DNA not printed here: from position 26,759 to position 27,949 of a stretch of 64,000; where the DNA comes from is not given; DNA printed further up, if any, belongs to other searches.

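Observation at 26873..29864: Tandem membrane-anchored multihaem c-type cytochromes (8 + ~27 haems) in a monoderm-type genome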

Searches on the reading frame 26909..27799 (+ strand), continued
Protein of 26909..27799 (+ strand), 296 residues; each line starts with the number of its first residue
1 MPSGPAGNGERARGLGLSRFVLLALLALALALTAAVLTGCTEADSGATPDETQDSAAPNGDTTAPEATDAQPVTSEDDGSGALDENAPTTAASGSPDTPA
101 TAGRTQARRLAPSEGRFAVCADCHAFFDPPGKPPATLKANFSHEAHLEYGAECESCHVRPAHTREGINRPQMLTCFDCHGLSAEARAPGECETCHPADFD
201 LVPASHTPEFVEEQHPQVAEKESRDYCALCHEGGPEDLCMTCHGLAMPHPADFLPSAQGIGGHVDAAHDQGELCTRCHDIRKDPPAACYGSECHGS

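Call 75: search_protein_families(library=pfam, proteins=[P0069, P0067, P0068], max_evalue=0.01)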
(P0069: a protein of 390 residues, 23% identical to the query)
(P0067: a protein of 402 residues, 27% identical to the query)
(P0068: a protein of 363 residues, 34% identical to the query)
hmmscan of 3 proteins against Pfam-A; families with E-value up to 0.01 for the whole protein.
P0069 (390 aa): 5 families
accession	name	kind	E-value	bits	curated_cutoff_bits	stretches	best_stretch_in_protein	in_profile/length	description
PF03264.19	Cytochrom_NNT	-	5.3e-14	52.7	24.1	3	15-94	15-98/174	NapC/NirT cytochrome c family, N-terminal region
PF14522.11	Cytochrome_C7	-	5.8e-14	52.1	24.8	2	132-184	7-66/67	Cytochrome c7 and related cytochrome c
PF14537.11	Cytochrom_c3_2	-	1.8e-08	35.1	25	0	178-263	7-78/79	Cytochrome c3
PF02085.21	Cytochrom_CIII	-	0.0002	22.1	22.9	0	35-70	45-84/101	Class III cytochrome C family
PF09699.15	Paired_CXXCH_1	-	0.0026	17.8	20.6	1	137-175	7-40/41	Doubled CXXCH motif (Paired_CXXCH_1)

P0067 (402 aa): 4 families
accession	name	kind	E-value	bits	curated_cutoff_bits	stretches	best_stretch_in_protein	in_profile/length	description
PF14522.11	Cytochrome_C7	-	1.4e-15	57.3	24.8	2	139-194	4-66/67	Cytochrome c7 and related cytochrome c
PF03264.19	Cytochrom_NNT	-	7.1e-12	45.8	24.1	1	24-160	14-170/174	NapC/NirT cytochrome c family, N-terminal region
PF09699.15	Paired_CXXCH_1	-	2.1e-10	40.6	20.6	1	147-185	7-40/41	Doubled CXXCH motif (Paired_CXXCH_1)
PF14537.11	Cytochrom_c3_2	-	9.1e-06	26.5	25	1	112-182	23-79/79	Cytochrome c3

P0068 (363 aa): 4 families
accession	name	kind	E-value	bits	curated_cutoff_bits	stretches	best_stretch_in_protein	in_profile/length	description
PF14522.11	Cytochrome_C7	-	8.9e-10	38.7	24.8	0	159-216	9-67/67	Cytochrome c7 and related cytochrome c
PF09699.15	Paired_CXXCH_1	-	4.3e-08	33.1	20.6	1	296-333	7-38/41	Doubled CXXCH motif (Paired_CXXCH_1)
PF14537.11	Cytochrom_c3_2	-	1.9e-05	25.5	25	1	41-109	22-78/79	Cytochrome c3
PF02085.21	Cytochrom_CIII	-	3.9e-05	24.4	22.9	0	281-335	32-86/101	Class III cytochrome C family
